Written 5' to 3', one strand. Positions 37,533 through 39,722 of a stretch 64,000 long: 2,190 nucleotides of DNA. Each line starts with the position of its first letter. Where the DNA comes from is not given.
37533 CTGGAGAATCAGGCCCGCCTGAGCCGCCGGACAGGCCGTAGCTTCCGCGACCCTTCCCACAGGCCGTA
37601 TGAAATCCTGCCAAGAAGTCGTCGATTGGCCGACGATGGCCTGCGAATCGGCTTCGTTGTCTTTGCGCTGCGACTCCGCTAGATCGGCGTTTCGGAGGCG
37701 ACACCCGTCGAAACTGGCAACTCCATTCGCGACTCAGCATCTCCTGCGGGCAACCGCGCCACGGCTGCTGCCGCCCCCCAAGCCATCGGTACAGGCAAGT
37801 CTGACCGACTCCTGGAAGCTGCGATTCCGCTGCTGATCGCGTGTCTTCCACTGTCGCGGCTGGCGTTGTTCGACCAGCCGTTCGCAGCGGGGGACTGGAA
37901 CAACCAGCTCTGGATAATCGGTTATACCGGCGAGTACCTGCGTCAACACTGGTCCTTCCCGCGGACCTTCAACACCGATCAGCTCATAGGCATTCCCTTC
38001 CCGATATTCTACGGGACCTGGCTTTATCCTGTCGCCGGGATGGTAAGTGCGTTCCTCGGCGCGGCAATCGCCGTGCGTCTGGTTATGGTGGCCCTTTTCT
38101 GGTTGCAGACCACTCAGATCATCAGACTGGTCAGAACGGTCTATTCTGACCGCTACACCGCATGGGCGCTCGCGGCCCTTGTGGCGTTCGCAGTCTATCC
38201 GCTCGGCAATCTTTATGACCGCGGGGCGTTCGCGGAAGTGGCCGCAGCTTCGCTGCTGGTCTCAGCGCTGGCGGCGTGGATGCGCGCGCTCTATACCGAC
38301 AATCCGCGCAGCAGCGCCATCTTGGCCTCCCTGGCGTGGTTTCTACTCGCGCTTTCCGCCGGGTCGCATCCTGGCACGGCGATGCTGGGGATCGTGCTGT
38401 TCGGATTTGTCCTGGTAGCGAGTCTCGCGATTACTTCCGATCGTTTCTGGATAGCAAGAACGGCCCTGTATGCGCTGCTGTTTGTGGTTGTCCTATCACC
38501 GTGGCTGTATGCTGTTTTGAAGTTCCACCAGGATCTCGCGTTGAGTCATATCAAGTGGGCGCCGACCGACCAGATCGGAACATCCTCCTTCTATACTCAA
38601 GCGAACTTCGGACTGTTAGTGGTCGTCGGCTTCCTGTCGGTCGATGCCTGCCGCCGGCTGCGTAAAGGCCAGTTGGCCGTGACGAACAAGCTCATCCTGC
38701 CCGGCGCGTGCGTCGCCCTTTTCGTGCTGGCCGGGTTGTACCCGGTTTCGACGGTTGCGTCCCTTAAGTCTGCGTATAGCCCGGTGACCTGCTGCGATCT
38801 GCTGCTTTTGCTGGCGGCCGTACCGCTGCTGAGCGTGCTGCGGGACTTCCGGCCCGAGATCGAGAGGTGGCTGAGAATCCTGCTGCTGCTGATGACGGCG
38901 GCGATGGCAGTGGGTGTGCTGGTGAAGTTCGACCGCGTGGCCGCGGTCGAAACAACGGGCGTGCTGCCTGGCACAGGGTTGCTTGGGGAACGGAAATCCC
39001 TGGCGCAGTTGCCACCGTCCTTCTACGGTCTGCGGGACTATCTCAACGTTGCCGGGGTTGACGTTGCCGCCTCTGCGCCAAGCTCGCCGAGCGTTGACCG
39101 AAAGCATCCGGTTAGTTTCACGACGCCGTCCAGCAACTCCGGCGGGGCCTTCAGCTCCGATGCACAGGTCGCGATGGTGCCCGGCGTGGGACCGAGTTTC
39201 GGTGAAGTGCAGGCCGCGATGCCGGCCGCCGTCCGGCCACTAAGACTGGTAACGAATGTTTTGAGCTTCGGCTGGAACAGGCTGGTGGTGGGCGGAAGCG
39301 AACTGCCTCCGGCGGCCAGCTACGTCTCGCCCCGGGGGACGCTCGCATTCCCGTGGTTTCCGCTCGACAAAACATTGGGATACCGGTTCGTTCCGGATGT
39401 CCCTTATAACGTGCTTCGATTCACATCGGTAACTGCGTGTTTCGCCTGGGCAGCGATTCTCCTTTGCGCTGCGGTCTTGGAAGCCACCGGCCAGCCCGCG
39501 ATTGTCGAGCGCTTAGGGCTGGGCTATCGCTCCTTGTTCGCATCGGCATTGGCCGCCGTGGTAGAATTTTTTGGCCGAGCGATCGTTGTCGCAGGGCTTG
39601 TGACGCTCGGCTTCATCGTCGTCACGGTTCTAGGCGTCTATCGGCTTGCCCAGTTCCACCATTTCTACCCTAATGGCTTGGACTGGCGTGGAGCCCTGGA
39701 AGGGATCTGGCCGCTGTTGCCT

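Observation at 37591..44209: Partial tandem duplication of the 1309-aa membrane protein gene, each copy preceded by the same ~190-bp repeat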

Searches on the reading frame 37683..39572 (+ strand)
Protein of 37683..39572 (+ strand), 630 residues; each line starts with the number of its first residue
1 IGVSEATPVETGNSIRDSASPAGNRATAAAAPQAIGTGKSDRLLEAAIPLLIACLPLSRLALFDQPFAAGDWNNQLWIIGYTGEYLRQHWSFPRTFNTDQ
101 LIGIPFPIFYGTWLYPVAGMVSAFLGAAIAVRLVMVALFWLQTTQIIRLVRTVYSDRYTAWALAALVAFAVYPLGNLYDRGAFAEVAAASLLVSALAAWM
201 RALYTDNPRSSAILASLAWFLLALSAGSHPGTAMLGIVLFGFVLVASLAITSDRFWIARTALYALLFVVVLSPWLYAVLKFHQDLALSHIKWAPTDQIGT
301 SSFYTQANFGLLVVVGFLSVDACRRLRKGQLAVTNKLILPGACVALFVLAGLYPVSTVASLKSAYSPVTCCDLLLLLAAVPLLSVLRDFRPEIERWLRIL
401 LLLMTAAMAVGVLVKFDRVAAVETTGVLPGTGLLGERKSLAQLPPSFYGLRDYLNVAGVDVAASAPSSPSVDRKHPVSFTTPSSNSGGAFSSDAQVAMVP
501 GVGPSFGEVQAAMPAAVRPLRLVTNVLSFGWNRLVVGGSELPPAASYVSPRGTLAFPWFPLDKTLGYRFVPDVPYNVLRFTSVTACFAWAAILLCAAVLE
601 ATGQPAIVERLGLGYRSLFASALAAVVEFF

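Call 43: search_protein_families(library=ncbifam, proteins=[window:37683-39572:+], max_evalue=1)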
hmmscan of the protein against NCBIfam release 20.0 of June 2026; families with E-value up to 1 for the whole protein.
window:37683-39572:+ (630 aa): 0 families

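Call 44: search_protein_families(library=pfam, proteins=[window:37683-39572:+], max_evalue=1)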
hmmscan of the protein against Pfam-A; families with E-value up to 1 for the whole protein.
window:37683-39572:+ (630 aa): 0 families

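Call 53: search_protein_representatives(protein=window:37791-39572:+)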
Query: 594 residues. Proteins with E-value up to 0.001 (for the whole library): 436; up to 1e-10: 353; up to 1e-30: 94. The best 150 are listed.
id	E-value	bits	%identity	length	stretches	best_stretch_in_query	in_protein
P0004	4.9e-165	566.8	64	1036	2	2-253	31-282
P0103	1.7e-107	376.8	45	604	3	5-250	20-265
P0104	2.3e-103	363.1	45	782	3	10-251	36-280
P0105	2.6e-103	363.0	44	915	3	9-251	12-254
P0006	5.9e-97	342.0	43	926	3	7-252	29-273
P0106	9.9e-94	331.3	42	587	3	7-253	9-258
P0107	9.9e-94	331.3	53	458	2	9-253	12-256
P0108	3.9e-70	253.4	40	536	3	43-250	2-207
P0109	1.6e-58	215.1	37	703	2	34-423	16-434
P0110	2.3e-58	214.5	35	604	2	20-252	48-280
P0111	5.8e-57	209.9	47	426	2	100-251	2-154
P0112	5.6e-54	200.1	35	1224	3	15-251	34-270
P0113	6.7e-49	183.3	33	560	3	34-253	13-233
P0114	1.8e-47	178.6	34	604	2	3-255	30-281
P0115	4.4e-47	177.3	34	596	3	16-251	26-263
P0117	1.1e-45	172.7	31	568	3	16-245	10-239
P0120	1.1e-43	166.1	34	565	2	16-251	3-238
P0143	2.7e-36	141.7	31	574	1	12-556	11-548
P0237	1.9e-27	112.5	33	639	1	18-558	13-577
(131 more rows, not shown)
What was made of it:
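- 37793..39512 (+): Gene A, N-module, a complete member of a ~560-620-aa free-standing membrane protein family with a GT-C-like fold. The annotated ORF starts at TTG 37866. Conserved coding (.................) starts at 37793 with no canonical start codon. 436 family representatives, mostly 560-620 aa (call 53).
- The N-module family has 436 representatives, mostly 560-620 aa (call 53).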

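Call 54: search_protein_families(library=pfam, proteins=[P0103, P0106, P0110, P0114, P0117, P0120, P0143, P0237, P0112, P0105], max_evalue=0.01)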
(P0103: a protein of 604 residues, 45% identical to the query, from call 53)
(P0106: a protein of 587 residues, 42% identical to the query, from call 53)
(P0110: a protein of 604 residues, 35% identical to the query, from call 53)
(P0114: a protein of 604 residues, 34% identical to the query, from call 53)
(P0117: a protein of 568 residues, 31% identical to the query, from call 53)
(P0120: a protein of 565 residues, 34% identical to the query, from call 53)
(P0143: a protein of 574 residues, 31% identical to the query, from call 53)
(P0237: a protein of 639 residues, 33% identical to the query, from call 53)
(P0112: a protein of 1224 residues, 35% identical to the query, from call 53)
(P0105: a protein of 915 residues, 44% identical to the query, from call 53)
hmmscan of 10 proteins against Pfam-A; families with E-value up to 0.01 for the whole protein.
P0103 (604 aa): 0 families

P0106 (587 aa): 0 families

P0110 (604 aa): 0 families

P0114 (604 aa): 0 families

P0117 (568 aa): 0 families

P0120 (565 aa): 0 families

P0143 (574 aa): 0 families

P0237 (639 aa): 0 families

P0112 (1224 aa): 1 family
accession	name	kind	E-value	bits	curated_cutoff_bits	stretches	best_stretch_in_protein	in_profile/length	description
PF01833.30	TIG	-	9e-06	26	20.9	1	1152-1220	13-82/84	IPT/TIG domain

P0105 (915 aa): 0 families

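Call 55: find_homologous_proteins(query=window:37791-39572:+, max_evalue=1e-10)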
Query window:37791-39572:+ (594 aa): 9 proteins with E <= 1e-10 among 8000 candidates.
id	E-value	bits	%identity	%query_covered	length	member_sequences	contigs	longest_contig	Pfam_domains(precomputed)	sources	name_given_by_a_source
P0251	4.5e-211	720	81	72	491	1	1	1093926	-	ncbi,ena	-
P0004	1.5e-164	567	69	42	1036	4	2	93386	-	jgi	-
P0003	2.2e-164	566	68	42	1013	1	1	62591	-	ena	-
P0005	2.3e-105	371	39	94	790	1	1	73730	-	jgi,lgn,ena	-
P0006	1.9e-96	342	37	99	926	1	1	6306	-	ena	-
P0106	3.1e-93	331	36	94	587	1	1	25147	-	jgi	-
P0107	3.1e-93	331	47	68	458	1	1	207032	-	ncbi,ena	-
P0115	1.4e-46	177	29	93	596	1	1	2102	-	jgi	jgi:hypothetical protein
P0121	2.6e-42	163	33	84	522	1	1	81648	-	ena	-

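Call 56: find_encoding_contigs(protein=P0251, flank=10000, max_places=3)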
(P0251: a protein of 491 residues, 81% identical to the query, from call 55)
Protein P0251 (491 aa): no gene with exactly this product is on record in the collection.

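Call 67: predict_structure(alignment_id=A5)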
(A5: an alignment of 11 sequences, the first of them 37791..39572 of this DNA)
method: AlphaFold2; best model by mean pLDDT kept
length: 594 residues; sequences in the alignment: 11
mean_pLDDT: 67.9   pTM: 0.74
mean pLDDT of the five models: 67.9, 66.3, 63.5, 62.5, 61.3
residues with pLDDT >= 90: 85; 70-90: 232; 50-70: 142; < 50: 135
segments of 3 or more residues with pLDDT < 50: 25-37, 59-68, 249-269, 319-329, 385-391, 406-455, 466-471, 577-583, 589-594
pLDDT, mean of each block of 10 residues (from residue 1): 68 82 50 47 72 60 46 61 80 81 91 92 92 67 69 88 89 86 89 70 80 78 87 83 61 38 39 87 92 80 84 65 42 78 91 90 93 79 50 56 50 33 24 26 25 49 53 59 67 69 76 69 67 74 84 88 71 49 48 40
secondary structure, 60 per line:
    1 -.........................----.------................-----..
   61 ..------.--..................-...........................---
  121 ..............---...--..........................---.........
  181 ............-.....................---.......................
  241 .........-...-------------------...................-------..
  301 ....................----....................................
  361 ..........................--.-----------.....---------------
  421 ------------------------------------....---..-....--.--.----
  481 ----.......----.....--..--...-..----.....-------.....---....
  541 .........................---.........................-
elements in order: H2-26 H39-53 H72-89 H91-117 H121-134 H144-168 H172-192 H194-214 H218-249 H273-291 H299-320 H325-386 H401-405 E457-460 E485-491 E496-500 E517-521 E529-533 H537-565 H569-593
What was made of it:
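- On GT-C-like fold (N-module of gene A): The model has only medium confidence (pLDDT 68, pTM 0.74, 11-sequence alignment; call 67).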

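Call 69: fold_search(model_id=the predicted structure, library=pdb)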
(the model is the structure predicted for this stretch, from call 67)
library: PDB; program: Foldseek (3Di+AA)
matches with E <= 10: 371; with E <= 0.001: 2
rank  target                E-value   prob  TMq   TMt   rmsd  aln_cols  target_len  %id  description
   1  5ogl_A                6.2e-04  1.00  0.37  0.32   8.6       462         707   12  Structure of bacterial oligosaccharyltransferase PglB in complex with an acceptor peptide and an lipid-linked oligosac (released 2017-10-25)
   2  6gxc_A                8.2e-04  1.00  0.38  0.33   8.2       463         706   14  Bacterial oligosaccharyltransferase PglB in complex with an inhibitory peptide and a reactive lipid-linked oligosaccha (released 2018-11-14)
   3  5ezm                  1.0e-03  1.00  0.37  0.40  10.4       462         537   16  Crystal Structure of ArnT from Cupriavidus metallidurans in the apo state (released 2016-02-17)
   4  7oci_F                1.1e-03  1.00  0.38  0.36  11.7       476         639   16  Cryo-EM structure of yeast Ost6p containing oligosaccharyltransferase complex (released 2022-02-16)
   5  6ezn_F                3.2e-03  1.00  0.35  0.32  13.0       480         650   13  Cryo-EM structure of the yeast oligosaccharyltransferase (OST) complex (released 2018-01-17)
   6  6s7o_A                4.2e-03  1.00  0.34  0.32  12.4       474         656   15  Cryo-EM structure of human oligosaccharyltransferase complex OST-A (released 2019-12-18)
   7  8if8_C                7.8e-03  1.00  0.33  0.33  12.7       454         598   15  Arabinosyltransferase AftA (released 2023-05-31)
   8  8pn9_A                1.3e-02  1.00  0.34  0.32  10.5       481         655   14  Structure of human oligosaccharyltransferase OST-A complex bound to NGI-1 (released 2024-05-08)
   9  8z7z                  2.4e-02  0.30  0.13  0.17  22.9       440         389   14  SLC19A2-Thiamine inward structure (released 2025-01-08)
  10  6wby                  3.3e-02  0.99  0.35  0.19   7.7       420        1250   17  Single-Particle Cryo-EM Structure of Arabinofuranosyltransferase AftD from Mycobacteria, Mutant R1389S Class 2 (released 2020-05-13)
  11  8s5z_A                3.3e-02  0.25  0.12  0.17  22.5       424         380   16  Cryo-EM structure of hydroxychloroquine-bound human SLC19A3 in inward-open state (released 2024-10-02)
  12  9i5k_A                4.4e-02  1.00  0.39  0.45   8.7       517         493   13  Structure of the Chaetomium thermophilum Pmt4 homodimer (C2 symmetry) (released 2025-12-24)
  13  7bvf_B                4.8e-02  0.97  0.32  0.20  15.0       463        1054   13  Cryo-EM structure of Mycobacterium tuberculosis arabinosyltransferase EmbA-EmbB-AcpM2 in complex with ethambutol (released 2020-04-29)
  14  4u4w_A                5.5e-02  0.18  0.12  0.15  18.5       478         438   12  Structure of a nitrate/nitrite antiporter NarK in nitrate-bound occluded state (released 2015-07-15)
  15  4u4w_B                5.5e-02  0.14  0.10  0.13  19.7       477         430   12  Structure of a nitrate/nitrite antiporter NarK in nitrate-bound occluded state (released 2015-07-15)
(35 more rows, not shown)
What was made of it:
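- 37793..39512 (+): AF2 model pLDDT 68 / pTM 0.74; Foldseek hits PglB, ArnT, STT3, AftA, Pmt4 (calls 67, 69).
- On GT-C-like fold (N-module of gene A): Top hits are PglB, ArnT, STT3, AftA and Pmt4 with probability 1.00, E 6e-4 to 4e-2 and TM-score 0.33-0.39 (call 69).
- Closest known: GT-C superfamily membrane glycosyltransferases. Same: For the N-module: E 6e-4 to 1e-2 (call 69).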
